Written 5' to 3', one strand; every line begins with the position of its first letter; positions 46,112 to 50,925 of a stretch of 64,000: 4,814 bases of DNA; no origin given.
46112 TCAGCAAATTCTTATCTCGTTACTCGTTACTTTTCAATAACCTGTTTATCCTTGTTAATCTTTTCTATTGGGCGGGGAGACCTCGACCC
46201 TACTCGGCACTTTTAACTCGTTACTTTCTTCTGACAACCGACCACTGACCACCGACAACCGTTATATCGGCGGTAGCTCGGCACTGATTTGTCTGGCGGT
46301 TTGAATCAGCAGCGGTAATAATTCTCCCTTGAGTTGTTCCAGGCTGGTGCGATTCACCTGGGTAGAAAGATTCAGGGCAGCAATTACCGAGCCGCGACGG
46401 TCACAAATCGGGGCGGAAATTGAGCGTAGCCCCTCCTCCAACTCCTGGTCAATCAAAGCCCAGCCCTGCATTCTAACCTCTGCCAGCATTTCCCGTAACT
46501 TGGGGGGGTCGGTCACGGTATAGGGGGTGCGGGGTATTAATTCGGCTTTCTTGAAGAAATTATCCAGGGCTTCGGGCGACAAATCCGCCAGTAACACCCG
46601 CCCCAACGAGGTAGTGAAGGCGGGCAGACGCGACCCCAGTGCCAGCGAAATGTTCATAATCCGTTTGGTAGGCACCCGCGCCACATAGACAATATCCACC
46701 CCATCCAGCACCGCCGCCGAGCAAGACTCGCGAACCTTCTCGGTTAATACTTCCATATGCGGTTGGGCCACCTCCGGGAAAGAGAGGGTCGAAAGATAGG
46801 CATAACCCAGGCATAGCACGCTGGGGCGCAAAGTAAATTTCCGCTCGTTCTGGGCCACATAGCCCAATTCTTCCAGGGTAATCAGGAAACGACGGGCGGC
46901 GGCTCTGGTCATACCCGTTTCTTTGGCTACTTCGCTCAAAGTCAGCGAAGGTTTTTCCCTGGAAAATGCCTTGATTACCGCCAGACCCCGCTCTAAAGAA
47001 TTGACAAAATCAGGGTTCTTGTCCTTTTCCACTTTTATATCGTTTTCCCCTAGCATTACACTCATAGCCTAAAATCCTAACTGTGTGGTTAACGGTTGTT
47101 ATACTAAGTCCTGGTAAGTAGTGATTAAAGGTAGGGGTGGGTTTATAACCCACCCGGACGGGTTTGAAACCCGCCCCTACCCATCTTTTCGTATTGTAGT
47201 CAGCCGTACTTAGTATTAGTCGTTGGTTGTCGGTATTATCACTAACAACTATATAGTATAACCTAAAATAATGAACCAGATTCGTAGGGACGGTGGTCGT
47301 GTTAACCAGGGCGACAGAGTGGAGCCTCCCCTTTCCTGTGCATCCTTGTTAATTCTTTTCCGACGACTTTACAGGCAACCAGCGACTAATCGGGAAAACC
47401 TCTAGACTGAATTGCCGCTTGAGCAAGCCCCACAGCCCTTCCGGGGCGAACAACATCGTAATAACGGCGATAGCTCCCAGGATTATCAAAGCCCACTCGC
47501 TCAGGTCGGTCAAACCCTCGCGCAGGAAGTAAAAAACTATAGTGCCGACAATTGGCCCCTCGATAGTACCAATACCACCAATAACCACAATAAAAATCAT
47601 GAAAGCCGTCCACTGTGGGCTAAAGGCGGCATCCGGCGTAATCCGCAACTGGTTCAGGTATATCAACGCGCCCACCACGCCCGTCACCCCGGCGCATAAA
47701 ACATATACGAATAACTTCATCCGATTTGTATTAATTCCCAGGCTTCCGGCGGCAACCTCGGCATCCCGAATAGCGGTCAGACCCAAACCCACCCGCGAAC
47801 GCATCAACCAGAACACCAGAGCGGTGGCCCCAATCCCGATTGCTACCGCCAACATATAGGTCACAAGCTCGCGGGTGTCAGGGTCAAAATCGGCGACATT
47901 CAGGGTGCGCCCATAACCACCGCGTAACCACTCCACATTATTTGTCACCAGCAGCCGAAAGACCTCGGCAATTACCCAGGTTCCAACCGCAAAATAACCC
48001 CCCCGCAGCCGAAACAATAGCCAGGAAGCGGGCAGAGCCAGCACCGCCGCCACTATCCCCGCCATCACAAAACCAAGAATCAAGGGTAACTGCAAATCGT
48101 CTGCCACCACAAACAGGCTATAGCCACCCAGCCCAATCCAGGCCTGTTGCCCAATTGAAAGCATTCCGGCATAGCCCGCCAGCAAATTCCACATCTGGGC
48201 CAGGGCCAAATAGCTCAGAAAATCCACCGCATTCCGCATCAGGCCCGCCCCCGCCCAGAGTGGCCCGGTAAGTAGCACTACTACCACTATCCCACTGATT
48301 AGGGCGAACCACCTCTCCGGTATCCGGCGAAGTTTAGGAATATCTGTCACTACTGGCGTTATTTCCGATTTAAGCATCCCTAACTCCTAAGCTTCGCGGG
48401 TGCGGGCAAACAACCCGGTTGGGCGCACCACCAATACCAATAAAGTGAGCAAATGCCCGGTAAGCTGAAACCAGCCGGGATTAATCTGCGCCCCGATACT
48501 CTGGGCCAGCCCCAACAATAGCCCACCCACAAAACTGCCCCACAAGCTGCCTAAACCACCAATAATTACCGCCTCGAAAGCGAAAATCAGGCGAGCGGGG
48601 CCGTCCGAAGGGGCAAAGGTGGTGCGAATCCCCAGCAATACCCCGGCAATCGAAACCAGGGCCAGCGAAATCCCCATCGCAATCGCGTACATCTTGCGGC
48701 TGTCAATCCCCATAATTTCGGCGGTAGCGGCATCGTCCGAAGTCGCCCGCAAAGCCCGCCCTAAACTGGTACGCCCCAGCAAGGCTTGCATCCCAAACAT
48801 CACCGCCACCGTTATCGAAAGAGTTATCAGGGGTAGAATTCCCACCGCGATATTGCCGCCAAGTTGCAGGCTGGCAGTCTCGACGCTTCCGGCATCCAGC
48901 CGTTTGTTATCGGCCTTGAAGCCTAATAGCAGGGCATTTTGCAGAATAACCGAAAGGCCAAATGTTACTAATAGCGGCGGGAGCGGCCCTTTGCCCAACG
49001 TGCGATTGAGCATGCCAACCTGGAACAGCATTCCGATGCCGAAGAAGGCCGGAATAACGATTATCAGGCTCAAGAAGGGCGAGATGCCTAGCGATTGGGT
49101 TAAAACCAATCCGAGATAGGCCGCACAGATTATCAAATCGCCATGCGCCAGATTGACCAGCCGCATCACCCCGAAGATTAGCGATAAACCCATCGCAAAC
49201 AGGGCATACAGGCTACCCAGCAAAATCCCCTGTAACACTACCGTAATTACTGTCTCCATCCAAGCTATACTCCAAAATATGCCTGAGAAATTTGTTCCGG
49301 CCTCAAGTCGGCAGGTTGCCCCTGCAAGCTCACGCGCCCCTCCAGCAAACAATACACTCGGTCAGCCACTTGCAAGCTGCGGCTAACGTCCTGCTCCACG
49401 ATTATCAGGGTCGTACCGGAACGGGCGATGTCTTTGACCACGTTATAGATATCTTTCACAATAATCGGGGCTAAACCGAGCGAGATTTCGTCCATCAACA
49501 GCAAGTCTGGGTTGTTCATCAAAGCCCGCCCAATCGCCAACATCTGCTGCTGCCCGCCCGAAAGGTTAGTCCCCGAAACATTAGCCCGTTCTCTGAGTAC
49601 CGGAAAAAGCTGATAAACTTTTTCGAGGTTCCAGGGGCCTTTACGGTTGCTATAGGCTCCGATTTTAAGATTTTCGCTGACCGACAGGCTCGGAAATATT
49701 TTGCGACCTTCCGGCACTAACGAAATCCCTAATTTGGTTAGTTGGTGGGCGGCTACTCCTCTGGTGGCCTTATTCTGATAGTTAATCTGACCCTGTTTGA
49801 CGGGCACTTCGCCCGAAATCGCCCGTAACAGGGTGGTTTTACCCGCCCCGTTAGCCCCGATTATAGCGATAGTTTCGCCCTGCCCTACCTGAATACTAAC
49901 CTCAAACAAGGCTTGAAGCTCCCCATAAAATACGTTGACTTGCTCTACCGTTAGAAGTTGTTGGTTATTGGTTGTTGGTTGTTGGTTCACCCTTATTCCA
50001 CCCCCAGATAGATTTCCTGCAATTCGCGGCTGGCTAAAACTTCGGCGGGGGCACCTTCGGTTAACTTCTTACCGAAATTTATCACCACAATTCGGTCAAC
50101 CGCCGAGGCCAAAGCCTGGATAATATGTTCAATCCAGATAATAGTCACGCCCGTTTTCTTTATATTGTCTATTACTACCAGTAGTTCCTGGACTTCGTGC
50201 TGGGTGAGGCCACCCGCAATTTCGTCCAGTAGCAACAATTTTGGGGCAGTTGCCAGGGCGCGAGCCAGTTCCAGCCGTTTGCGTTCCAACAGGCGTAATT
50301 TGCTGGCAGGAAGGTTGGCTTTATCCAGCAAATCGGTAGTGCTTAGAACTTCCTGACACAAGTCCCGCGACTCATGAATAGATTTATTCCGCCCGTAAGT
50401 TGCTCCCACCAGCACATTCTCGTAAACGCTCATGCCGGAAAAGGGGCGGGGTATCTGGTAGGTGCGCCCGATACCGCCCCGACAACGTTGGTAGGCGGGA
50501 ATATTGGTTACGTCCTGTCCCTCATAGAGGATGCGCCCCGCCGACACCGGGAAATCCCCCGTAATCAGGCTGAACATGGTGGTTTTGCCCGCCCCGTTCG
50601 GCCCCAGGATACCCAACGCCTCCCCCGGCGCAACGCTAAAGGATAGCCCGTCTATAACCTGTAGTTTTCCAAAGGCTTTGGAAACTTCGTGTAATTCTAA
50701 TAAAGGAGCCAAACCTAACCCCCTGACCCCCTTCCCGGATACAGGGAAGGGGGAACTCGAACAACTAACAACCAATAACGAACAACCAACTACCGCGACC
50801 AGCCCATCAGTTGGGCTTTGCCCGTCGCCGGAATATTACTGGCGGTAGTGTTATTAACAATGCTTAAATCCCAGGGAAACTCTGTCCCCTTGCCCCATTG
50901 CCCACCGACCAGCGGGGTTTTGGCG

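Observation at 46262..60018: Complete hydroquinone ring-cleavage operon in an apparent Chloroflexota genome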

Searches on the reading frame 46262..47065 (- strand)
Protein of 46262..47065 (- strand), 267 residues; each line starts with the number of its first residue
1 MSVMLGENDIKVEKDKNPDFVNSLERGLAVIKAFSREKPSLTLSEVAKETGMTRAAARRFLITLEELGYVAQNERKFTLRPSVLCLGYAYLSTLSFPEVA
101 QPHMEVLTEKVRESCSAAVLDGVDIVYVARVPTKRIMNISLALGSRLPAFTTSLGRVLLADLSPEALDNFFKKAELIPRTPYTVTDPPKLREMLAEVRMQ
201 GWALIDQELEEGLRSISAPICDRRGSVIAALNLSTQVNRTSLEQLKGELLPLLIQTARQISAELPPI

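Call 4: search_protein_families(library=pfam, proteins=[window:46262-47065:-], max_evalue=0.01)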
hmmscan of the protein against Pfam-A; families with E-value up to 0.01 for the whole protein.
window:46262-47065:- (267 aa): 8 families
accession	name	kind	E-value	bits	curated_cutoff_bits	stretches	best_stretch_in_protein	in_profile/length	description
PF01614.24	IclR_C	-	2.9e-43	147.9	24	1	89-262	2-174/174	Bacterial transcriptional regulator IclR C-terminal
PF09339.16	HTH_IclR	-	1.9e-17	63.2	22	1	23-73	1-51/52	IclR helix-turn-helix domain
PF25213.1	HVO_A0261_N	-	0.00034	20.9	35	1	28-79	14-63/86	HVO_A0261 N-terminal domain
PF01022.26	HTH_5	-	0.0011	19.3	22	1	30-70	7-45/47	Bacterial regulatory protein, arsR family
PF13412.12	HTH_24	-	0.0024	17.8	21.9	1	37-70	14-47/48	Winged helix-turn-helix DNA-binding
PF13545.12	HTH_Crp_2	-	0.0028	18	27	0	40-79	22-61/70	Crp-like helix-turn-helix domain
PF12802.13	MarR_2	-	0.0035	17.9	27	1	36-72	16-52/61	MarR family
PF08279.18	HTH_11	-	0.0035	17.6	25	0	29-69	4-44/55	HTH domain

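Call 5: search_protein_families(library=ncbifam, proteins=[window:46262-47065:-], max_evalue=0.01)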
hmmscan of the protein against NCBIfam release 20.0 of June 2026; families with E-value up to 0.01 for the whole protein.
window:46262-47065:- (267 aa): 8 families
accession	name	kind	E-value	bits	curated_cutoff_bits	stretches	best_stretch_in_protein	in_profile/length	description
TIGR02431.1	pcaR_pcaU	subfamily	2.1e-101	338.4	284.75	1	18-263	2-247/248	beta-ketoadipate pathway transcriptional regulators, PcaR/PcaU/PobR family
NF045644.1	TransRegBhcR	equivalog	8.6e-43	146.5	350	1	14-264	15-265/267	HTH-type transcriptional regulator BhcR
NF011671.1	PRK15090.1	equivalog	7.7e-39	133.5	275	1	13-264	2-253/256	DNA-binding transcriptional regulator KdgR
NF008601.2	PRK11569.1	equivalog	7.2e-32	110.6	380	1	19-263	24-271/276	glyoxylate bypass operon transcriptional repressor IclR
NF007548.0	PRK10163.1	equivalog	1.4e-22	80.1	406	1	22-264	22-265/271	HTH-type transcriptional repressor AllR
NF007341.0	PRK09834.1-3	equivalog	9.1e-17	61.1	269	1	21-264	7-258/274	DNA-binding transcriptional regulator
NF007339.0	PRK09834.1-1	equivalog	4.9e-15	55.5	299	1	14-222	13-225/271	DNA-binding transcriptional regulator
NF007342.0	PRK09834.1-4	equivalog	6.7e-12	44.9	251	1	17-263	7-255/263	DNA-binding transcriptional regulator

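Call 58: search_solved_structures(query=window:46262-47065:-, max_evalue=1e-10)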
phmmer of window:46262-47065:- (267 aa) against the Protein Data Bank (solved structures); distinct sequences matched with E-value up to 1e-10: 20.
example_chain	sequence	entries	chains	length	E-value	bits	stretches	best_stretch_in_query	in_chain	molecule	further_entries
2ia2_A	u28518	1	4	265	1e-74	254.3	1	17-265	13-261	Putative Transcriptional Regulator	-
5w1e_A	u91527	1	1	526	1.7e-69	237.2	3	17-160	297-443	Putative transcriptional regulator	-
8eju_A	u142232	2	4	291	2.3e-64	220.4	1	17-262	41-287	Transcription regulatory protein (Pca regulon)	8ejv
2g7u_A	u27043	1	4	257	5e-56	193.1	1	16-264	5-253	transcriptional regulator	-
9e6a_A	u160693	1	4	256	3.5e-44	154.3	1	19-256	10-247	Transcriptional regulator, IclR family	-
1mkm_A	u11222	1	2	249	8.2e-26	94.2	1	21-264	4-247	IclR transcriptional regulator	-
5hpf_A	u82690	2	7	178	4.6e-23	85.2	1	95-260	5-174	p-hydroxybenzoate hydroxylase transcriptional activator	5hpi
5whm_A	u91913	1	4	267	3.1e-21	79.2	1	12-265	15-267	IclR family transcriptional regulator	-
1ysp_A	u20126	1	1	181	4.6e-19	72.1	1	102-264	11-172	Transcriptional regulator kdgR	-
5y6i_A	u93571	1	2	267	7.9e-18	68.1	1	19-261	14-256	Transcriptional regulator KdgR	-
5h1a_A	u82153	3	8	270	1.6e-17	67.1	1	18-234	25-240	IclR transcription factor homolog | Transcription factor | IclR homolog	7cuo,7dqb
3mq0_A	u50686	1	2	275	6.6e-16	61.7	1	18-245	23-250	Transcriptional repressor of the blcABC operon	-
1tf1_A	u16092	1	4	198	4.4e-15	59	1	98-263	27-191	Negative regulator of allantoin and glyoxylate utilization operons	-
1ysq_A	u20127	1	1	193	5.3e-15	58.8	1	87-264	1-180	HTH-type transcriptional regulator yiaJ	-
2o99_A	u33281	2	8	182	8e-15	58.2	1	99-261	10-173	Acetate operon repressor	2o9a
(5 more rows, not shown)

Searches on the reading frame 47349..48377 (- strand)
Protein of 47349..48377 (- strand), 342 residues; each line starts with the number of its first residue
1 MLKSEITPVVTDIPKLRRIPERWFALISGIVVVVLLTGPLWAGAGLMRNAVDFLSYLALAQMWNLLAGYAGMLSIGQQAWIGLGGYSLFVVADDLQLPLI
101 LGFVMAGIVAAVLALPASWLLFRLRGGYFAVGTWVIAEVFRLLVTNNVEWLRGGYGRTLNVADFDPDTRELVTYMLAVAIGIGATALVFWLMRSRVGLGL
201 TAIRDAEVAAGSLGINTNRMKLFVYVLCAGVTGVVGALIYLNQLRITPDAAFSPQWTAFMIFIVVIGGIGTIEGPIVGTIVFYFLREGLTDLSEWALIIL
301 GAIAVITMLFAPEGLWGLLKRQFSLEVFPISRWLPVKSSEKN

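Call 34: search_protein_families(library=pfam, proteins=[window:47349-48377:-], max_evalue=0.001)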
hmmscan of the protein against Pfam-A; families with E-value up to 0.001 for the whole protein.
window:47349-48377:- (342 aa): 1 family
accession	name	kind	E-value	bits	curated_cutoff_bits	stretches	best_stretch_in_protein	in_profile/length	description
PF02653.21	BPD_transp_2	-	3e-33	115.5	26.8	1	50-307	6-268/269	Branched-chain amino acid transport system / permease component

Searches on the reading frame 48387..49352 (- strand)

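Call 34: search_protein_families(library=pfam, proteins=[window:48387-49352:-], max_evalue=0.001)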
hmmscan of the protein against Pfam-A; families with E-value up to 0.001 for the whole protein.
window:48387-49352:- (321 aa): 1 family
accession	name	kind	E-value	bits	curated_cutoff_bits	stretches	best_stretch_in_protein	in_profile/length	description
PF02653.21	BPD_transp_2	-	2.5e-30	106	26.8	1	39-303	2-265/269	Branched-chain amino acid transport system / permease component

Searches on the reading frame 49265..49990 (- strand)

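Call 34: search_protein_families(library=pfam, proteins=[window:49265-49990:-], max_evalue=0.001)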
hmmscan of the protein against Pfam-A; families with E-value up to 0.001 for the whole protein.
window:49265-49990:- (241 aa): 6 families
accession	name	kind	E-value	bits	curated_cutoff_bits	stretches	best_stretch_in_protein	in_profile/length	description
PF00005.33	ABC_tran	-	3.5e-30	105.8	25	1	30-168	3-134/137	ABC transporter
PF13304.12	AAA_21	-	2.9e-11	44.4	27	2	42-59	3-20/304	AAA domain, putative AbiEii toxin, Type IV TA system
PF02463.25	SMC_N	-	1.3e-05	25.2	40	1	39-196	25-194/220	RecF/RecN/SMC N terminal domain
PF13476.12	AAA_23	-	0.00028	22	27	1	39-58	20-39/201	AAA domain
PF13555.12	AAA_29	-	0.00051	20.2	27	0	33-59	17-43/61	P-loop containing region of AAA domain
PF09818.15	ABC_ATPase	-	0.00054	19.5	23.2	0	37-59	79-100/283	P-loop domain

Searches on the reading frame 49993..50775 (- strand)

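Call 34: search_protein_families(library=pfam, proteins=[window:49993-50775:-], max_evalue=0.001)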
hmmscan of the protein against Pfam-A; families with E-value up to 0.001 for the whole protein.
window:49993-50775:- (260 aa): 2 families
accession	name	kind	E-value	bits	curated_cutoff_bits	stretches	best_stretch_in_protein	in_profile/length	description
PF00005.33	ABC_tran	-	1.8e-26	93.8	25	1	42-185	2-134/137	ABC transporter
PF13401.12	AAA_22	-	3.4e-05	24.6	27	1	56-215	10-123/130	AAA domain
